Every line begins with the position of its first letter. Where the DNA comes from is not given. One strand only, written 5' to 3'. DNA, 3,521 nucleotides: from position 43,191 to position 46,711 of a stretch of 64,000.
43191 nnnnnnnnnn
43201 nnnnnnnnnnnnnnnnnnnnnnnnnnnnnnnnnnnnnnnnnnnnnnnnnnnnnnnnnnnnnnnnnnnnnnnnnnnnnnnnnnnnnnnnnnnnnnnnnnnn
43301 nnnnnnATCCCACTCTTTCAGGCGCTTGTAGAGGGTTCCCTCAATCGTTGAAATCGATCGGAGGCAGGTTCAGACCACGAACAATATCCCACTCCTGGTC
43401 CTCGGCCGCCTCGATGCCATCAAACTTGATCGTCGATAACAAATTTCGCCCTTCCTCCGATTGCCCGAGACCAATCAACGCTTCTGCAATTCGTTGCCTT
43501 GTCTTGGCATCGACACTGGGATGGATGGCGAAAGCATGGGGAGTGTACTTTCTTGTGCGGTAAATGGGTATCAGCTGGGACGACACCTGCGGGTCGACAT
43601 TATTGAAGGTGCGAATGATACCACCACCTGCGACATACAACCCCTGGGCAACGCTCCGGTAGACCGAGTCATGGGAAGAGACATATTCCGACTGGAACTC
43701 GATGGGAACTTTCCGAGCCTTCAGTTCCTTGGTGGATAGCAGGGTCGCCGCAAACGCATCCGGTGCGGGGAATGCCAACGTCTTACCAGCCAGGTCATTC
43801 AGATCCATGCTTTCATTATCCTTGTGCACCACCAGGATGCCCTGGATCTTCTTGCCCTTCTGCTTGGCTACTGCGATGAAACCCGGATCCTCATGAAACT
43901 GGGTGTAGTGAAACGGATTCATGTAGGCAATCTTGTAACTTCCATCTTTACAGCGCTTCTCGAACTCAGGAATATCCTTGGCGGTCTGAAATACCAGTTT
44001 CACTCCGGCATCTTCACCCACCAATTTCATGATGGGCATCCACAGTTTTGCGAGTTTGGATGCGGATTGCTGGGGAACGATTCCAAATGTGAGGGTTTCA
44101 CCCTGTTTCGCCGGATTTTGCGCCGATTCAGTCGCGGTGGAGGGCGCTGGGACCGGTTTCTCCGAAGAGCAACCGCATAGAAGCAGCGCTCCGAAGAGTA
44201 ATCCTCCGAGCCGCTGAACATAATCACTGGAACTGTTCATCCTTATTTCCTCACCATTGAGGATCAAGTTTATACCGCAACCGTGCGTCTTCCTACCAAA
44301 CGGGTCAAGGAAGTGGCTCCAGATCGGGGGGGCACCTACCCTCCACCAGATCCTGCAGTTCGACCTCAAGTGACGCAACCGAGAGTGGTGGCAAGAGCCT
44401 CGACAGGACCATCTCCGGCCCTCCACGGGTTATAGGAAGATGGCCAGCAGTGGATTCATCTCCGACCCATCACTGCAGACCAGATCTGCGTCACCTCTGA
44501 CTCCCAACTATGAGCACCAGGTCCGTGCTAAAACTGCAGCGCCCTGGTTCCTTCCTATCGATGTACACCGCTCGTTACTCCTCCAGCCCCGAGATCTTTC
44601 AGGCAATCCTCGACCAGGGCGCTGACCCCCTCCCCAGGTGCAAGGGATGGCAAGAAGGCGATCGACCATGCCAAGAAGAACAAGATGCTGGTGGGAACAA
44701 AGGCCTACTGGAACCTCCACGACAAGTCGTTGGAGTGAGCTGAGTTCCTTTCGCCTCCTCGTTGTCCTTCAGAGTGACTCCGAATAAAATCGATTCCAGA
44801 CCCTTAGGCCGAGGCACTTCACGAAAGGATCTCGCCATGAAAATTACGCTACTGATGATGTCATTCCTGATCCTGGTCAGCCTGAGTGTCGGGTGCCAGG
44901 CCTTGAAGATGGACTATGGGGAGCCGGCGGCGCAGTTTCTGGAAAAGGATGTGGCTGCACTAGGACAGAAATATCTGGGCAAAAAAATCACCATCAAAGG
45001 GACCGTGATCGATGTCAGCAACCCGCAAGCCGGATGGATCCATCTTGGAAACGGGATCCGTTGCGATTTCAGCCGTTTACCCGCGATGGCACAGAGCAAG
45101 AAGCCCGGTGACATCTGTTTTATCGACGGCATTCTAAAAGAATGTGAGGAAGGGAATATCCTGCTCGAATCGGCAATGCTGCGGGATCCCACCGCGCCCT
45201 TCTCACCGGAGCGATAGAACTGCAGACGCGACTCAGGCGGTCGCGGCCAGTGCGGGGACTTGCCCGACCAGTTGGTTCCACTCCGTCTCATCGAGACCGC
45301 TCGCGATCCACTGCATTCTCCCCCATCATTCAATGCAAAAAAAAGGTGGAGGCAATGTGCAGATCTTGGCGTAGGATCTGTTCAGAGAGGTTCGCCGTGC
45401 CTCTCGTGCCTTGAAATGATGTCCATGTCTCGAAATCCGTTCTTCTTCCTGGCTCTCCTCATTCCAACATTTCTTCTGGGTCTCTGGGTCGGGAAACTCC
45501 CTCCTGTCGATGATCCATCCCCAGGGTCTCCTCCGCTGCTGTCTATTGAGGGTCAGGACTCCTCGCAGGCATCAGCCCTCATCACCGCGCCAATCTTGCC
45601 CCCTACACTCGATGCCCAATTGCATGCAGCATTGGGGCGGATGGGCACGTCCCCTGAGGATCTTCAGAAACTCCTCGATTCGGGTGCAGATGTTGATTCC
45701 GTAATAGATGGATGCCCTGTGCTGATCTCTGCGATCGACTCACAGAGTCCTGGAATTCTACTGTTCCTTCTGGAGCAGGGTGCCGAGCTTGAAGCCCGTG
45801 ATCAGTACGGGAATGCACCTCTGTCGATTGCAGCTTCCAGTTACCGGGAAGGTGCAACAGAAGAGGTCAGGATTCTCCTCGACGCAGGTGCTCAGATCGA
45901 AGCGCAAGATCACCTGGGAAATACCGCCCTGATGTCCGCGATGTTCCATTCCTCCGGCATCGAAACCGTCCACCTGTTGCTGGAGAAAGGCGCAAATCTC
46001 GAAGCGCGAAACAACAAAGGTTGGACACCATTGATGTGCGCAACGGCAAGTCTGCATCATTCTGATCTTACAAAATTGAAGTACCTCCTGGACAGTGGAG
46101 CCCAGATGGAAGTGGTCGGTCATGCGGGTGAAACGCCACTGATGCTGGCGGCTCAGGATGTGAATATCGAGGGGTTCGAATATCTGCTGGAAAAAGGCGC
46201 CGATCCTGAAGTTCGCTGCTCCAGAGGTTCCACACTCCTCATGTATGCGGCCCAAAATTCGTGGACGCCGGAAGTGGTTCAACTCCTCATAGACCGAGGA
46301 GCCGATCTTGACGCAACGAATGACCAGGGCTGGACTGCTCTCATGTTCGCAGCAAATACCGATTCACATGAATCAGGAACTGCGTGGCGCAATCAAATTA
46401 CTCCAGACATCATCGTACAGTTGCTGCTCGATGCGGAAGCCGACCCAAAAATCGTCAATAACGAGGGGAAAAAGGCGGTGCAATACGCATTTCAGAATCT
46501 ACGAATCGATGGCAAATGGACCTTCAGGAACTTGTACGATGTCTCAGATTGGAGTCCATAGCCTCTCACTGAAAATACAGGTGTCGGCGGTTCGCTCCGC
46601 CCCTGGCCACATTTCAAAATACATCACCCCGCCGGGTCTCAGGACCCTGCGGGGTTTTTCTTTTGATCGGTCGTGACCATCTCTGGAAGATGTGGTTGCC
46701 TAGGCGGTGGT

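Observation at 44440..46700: Segmental-duplication scar: remnants of an ankyrin gene 3' end and a hemerythrin gene 3' end flank a small lipoprotein gene and mirror the intact convergent pair downstream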

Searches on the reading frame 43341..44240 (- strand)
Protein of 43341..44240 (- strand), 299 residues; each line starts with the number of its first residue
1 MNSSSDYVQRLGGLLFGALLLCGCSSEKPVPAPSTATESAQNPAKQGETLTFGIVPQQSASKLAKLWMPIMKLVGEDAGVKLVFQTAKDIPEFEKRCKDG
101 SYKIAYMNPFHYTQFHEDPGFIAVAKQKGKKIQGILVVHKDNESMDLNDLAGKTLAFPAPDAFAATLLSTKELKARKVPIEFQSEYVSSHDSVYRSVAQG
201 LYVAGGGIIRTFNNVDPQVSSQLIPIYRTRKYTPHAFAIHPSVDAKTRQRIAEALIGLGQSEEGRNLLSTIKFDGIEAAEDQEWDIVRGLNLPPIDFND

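Call 10: search_protein_families(library=pfam, proteins=[window:43341-44240:-], max_evalue=0.01)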
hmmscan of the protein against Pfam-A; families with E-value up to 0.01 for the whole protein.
window:43341-44240:- (299 aa): 1 family
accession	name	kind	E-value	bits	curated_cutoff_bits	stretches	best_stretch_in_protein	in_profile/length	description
PF12974.12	Phosphonate-bd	-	1.8e-52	178.6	27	1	52-284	1-242/242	ABC transporter, phosphonate, periplasmic substrate-binding protein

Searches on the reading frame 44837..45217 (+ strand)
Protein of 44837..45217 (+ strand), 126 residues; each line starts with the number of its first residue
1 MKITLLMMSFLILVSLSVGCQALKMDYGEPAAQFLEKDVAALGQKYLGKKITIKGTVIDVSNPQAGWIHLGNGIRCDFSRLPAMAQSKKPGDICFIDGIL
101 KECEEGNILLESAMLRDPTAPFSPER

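Call 10: search_protein_families(library=pfam, proteins=[window:44837-45217:+], max_evalue=0.01)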
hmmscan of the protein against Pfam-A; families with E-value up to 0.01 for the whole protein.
window:44837-45217:+ (126 aa): 0 families
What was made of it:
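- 44837..45217 (+): 126-aa secreted protein, probably a lipoprotein (signal peptide with Cys20). It is ancestral at this position, not an insertion. It has no Pfam family (call 10).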

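Call 57: find_encoding_contigs(protein=window:44837-45217:+, flank=6000, max_places=8)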
Protein window:44837-45217:+ (126 aa): 23 contigs read that carry it; 4 places shown.
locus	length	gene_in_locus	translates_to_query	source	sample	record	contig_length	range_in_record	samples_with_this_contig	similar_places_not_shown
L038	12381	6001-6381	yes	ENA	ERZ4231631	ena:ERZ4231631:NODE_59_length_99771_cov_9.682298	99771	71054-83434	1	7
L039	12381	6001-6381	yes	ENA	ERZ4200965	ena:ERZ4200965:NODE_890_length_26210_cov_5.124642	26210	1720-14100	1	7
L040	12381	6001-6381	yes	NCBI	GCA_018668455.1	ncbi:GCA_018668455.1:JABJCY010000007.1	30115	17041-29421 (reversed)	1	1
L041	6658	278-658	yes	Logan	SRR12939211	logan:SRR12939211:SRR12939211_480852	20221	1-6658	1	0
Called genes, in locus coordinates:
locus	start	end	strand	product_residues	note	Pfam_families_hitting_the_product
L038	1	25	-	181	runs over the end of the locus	-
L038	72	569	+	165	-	-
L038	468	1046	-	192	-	PF02311:AraC_binding (weak), PF07883:Cupin_2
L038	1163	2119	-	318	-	PF08240:ADH_N, PF16912:Glu_dehyd_C (faint), PF00107:ADH_zinc_N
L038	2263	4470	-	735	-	PF00672:HAMP, PF00512:HisKA, PF02518:HATPase_c, PF00072:Response_reg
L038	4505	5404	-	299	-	PF12974:Phosphonate-bd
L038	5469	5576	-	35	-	-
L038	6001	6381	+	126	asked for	-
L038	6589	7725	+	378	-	PF12796:Ank_2, PF12796:Ank_2, PF13637:Ank_4 (weak), PF13857:Ank_5 (weak), PF12796:Ank_2, PF00023:Ank (weak), PF12796:Ank_2, PF13637:Ank_4 (weak), +1 more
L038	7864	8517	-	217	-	PF01814:Hemerythrin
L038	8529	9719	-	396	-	PF12680:SnoaL_2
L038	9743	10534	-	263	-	PF01126:Heme_oxygenase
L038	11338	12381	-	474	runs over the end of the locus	PF01839:FG-GAP (faint), PF13517:FG-GAP_3 (weak)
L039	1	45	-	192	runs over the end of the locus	-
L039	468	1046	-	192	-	PF02311:AraC_binding (weak), PF07883:Cupin_2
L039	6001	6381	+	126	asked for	-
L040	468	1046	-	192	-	PF02311:AraC_binding (weak), PF07883:Cupin_2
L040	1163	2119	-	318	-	PF08240:ADH_N, PF16912:Glu_dehyd_C (faint), PF00107:ADH_zinc_N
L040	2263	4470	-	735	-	PF00672:HAMP, PF00512:HisKA, PF02518:HATPase_c, PF00072:Response_reg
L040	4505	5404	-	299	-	PF12974:Phosphonate-bd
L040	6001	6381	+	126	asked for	-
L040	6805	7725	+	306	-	-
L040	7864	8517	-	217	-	PF01814:Hemerythrin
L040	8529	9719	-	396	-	PF12680:SnoaL_2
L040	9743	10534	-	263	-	PF01126:Heme_oxygenase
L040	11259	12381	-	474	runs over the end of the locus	PF01839:FG-GAP (faint), PF13517:FG-GAP_3 (weak)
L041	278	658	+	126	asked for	-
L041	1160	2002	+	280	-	-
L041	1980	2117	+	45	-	-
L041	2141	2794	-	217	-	PF01814:Hemerythrin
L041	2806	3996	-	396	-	PF12680:SnoaL_2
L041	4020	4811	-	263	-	PF01126:Heme_oxygenase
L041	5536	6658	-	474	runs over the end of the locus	PF01839:FG-GAP (faint), PF13517:FG-GAP_3 (weak)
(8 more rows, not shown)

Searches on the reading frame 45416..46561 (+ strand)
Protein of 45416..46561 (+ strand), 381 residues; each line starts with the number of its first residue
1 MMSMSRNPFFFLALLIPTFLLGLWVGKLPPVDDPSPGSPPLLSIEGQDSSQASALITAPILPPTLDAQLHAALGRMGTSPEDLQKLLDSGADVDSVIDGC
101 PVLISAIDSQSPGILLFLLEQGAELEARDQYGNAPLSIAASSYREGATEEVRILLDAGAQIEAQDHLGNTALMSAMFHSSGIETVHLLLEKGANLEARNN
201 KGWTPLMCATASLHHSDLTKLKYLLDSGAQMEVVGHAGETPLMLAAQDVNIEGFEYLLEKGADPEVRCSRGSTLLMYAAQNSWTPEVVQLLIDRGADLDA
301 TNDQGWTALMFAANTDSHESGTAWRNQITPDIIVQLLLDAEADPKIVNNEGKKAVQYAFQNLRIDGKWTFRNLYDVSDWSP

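Call 10: search_protein_families(library=pfam, proteins=[window:45416-46561:+], max_evalue=0.01)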
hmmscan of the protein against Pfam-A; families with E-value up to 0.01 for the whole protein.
window:45416-46561:+ (381 aa): 5 families
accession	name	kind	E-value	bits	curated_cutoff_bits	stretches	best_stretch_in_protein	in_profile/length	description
PF12796.13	Ank_2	-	1.5e-55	186.1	27.3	5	242-317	1-72/90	Ankyrin repeats (3 copies)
PF00023.36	Ank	-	4.5e-38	127.6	21.1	3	271-303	2-33/33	Ankyrin repeat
PF13637.12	Ank_4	-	2.5e-35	120.1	22.7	4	179-218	7-46/50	Ankyrin repeats (many copies)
PF13857.12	Ank_5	-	3.8e-26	91.3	27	3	238-278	16-56/56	Ankyrin repeats (many copies)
PF13606.12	Ank_3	-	5.8e-23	78.6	22.3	2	271-300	2-30/30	Ankyrin repeat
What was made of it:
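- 45416..46561 (+): ankB: an intact 381-aa ankyrin-repeat protein with an N-terminal hydrophobic segment. It is the cargo of the recombination event. Pfam Ank_2 E=1.5e-55 (call 10).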

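Call 20: find_homologous_proteins(query=window:45416-46561:+, max_evalue=1e-20)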
Query window:45416-46561:+ (381 aa): 825 proteins with E <= 1e-20 among 8000 candidates; the best 120 are listed.
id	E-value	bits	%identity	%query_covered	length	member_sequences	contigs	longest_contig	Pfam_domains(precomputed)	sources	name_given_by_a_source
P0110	1.0e-228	777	92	100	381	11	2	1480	PF13606.13,PF13857.13,PF12796.14,PF00023.37,PF13637.13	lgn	-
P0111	4.9e-198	676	82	100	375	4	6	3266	PF13606.13,PF13857.13,PF12796.14,PF00023.37,PF13637.13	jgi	jgi:ankyrin repeat protein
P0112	1.6e-98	348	55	80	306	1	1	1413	PF13606.13,PF13857.13,PF12796.14,PF00023.37,PF13637.13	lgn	-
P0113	2.7e-58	216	33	64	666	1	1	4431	PF13606.13,PF13857.13,PF23745.2,PF12796.14,PF00023.37,PF13637.13,PF24521.3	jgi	jgi:ankyrin repeat protein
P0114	1.2e-56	211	31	75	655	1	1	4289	PF13606.13,PF13857.13,PF28177.1,PF23745.2,PF12796.14,PF00023.37,PF13637.13,PF24521.3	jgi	jgi:uncharacterized protein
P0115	9.3e-50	188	31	65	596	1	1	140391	PF13606.13,PF13857.13,PF28177.1,PF23745.2,PF12796.14,PF00023.37,PF13637.13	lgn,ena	-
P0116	1.0e-48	185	33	77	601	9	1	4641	PF13606.13,PF13857.13,PF12796.14,PF00023.37,PF13637.13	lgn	-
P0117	2.9e-48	183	31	60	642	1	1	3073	PF13606.13,PF13857.13,PF23745.2,PF12796.14,PF00023.37,PF13637.13,PF24521.3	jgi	-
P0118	1.5e-47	181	35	71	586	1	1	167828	PF13606.13,PF13857.13,PF12796.14,PF00023.37,PF13637.13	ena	-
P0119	6.3e-47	179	30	56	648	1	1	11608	PF13606.13,PF13857.13,PF23745.2,PF12796.14,PF00023.37,PF13637.13,PF24521.3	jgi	jgi:ankyrin repeat protein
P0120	1.7e-46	177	34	68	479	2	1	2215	PF13606.13,PF13857.13,PF28177.1,PF23745.2,PF12796.14,PF00023.37,PF13637.13,PF24521.3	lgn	-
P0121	2.6e-46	177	35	61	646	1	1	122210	PF13606.13,PF13857.13,PF28177.1,PF23745.2,PF12796.14,PF00023.37,PF13637.13,PF24521.3,PF14062.12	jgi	jgi:ankyrin repeat protein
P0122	1.5e-45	174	35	60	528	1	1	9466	PF13606.13,PF13857.13,PF28177.1,PF12796.14,PF00023.37,PF13637.13,PF24521.3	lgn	-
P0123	1.5e-44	171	33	66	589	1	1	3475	PF13606.13,PF13857.13,PF23745.2,PF12796.14,PF00023.37,PF13637.13,PF24521.3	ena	-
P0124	1.7e-44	171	30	81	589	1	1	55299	PF13606.13,PF13857.13,PF12796.14,PF00023.37,PF13637.13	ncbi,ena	-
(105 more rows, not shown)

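Call 21: find_encoding_contigs(protein=P0111, flank=5000, max_places=6)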
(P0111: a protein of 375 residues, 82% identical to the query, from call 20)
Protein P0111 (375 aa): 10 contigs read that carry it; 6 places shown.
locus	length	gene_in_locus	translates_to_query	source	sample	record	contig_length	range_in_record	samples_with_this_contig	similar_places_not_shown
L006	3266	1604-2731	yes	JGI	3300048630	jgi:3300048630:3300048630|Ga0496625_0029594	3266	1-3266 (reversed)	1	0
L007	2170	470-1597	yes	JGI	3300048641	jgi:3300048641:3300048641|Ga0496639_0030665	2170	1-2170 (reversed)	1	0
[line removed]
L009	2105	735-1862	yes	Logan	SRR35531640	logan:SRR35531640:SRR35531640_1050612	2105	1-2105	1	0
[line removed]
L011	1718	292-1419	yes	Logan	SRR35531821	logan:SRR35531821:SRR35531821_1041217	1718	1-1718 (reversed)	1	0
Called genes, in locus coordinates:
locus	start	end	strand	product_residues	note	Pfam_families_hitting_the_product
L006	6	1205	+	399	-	PF00141:peroxidase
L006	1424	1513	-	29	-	-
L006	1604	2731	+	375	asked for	PF12796:Ank_2, PF13637:Ank_4 (weak), PF13857:Ank_5, PF00023:Ank (weak), PF13606:Ank_3 (weak), PF12796:Ank_2, PF13637:Ank_4 (weak)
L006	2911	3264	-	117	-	?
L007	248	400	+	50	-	-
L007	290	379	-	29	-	-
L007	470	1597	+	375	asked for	PF12796:Ank_2, PF13637:Ank_4 (weak), PF13857:Ank_5, PF00023:Ank (weak), PF13606:Ank_3 (weak), PF12796:Ank_2, PF13637:Ank_4 (weak)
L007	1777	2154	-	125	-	-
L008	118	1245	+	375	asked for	PF12796:Ank_2, PF13637:Ank_4 (weak), PF13857:Ank_5, PF00023:Ank (weak), PF13606:Ank_3 (weak), PF12796:Ank_2, PF13637:Ank_4 (weak)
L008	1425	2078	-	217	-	PF01814:Hemerythrin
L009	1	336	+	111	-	?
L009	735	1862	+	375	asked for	PF12796:Ank_2, PF13637:Ank_4 (weak), PF13857:Ank_5, PF00023:Ank (weak), PF13606:Ank_3 (weak), PF12796:Ank_2, PF13637:Ank_4 (weak)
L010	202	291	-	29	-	-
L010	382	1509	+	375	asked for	PF12796:Ank_2, PF13637:Ank_4 (weak), PF13857:Ank_5, PF00023:Ank (weak), PF13606:Ank_3 (weak), PF12796:Ank_2, PF13637:Ank_4 (weak)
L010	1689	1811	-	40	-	-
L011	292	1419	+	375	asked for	PF12796:Ank_2, PF13637:Ank_4 (weak), PF13857:Ank_5, PF00023:Ank (weak), PF13606:Ank_3 (weak), PF12796:Ank_2, PF13637:Ank_4 (weak)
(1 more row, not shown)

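Call 22: find_encoding_contigs(protein=P0110, flank=5000, max_places=4)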
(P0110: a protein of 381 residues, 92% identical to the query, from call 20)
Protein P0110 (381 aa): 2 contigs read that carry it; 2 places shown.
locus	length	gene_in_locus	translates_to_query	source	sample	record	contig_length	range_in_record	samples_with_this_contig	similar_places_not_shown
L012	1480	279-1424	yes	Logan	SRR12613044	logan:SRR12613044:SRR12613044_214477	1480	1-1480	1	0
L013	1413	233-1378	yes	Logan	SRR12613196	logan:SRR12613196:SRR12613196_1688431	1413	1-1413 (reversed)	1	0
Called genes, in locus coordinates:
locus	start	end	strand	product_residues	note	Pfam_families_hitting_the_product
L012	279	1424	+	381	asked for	PF12796:Ank_2, PF13637:Ank_4 (weak), PF12796:Ank_2, PF13857:Ank_5, PF00023:Ank (weak), PF12796:Ank_2, PF13637:Ank_4 (weak), PF12796:Ank_2, +3 more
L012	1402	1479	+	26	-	?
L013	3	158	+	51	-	?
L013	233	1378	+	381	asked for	PF12796:Ank_2, PF13637:Ank_4 (weak), PF12796:Ank_2, PF13857:Ank_5, PF00023:Ank (weak), PF12796:Ank_2, PF13637:Ank_4 (weak), PF12796:Ank_2, +3 more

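Call 23: find_encoding_contigs(protein=P0112, flank=5000, max_places=4)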
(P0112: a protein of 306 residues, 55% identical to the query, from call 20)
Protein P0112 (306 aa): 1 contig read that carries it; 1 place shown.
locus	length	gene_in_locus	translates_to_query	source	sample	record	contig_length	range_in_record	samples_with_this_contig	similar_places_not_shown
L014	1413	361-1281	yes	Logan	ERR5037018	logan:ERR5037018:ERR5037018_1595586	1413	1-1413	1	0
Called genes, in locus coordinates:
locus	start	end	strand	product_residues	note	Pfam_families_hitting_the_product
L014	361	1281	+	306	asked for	PF12796:Ank_2 (weak), PF13606:Ank_3 (faint), PF12796:Ank_2, PF13857:Ank_5 (weak), PF00023:Ank (weak), PF13637:Ank_4 (weak)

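Call 35: find_related_loci(query=window:45416-46561:+, collection=metagenome_contigs, flank=10000)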
Query window:45416-46561:+ (381 aa) in metagenome_contigs; peptide patterns used: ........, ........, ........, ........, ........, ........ (x = any residue, [..] = any of these).
597 stretches matched a pattern (row limit reached: there are more); 1 encode a relative of the query (tblastn E <= 1e-3); 1 distinct loci.
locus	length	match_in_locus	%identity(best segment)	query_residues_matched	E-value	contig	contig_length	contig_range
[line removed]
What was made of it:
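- Tried and rejected: A metagenome scan for ankB relatives gave one irrelevant 35% hit (call 35), so the wider context of the ankB-bearing (T3) lineage stayed unknown.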
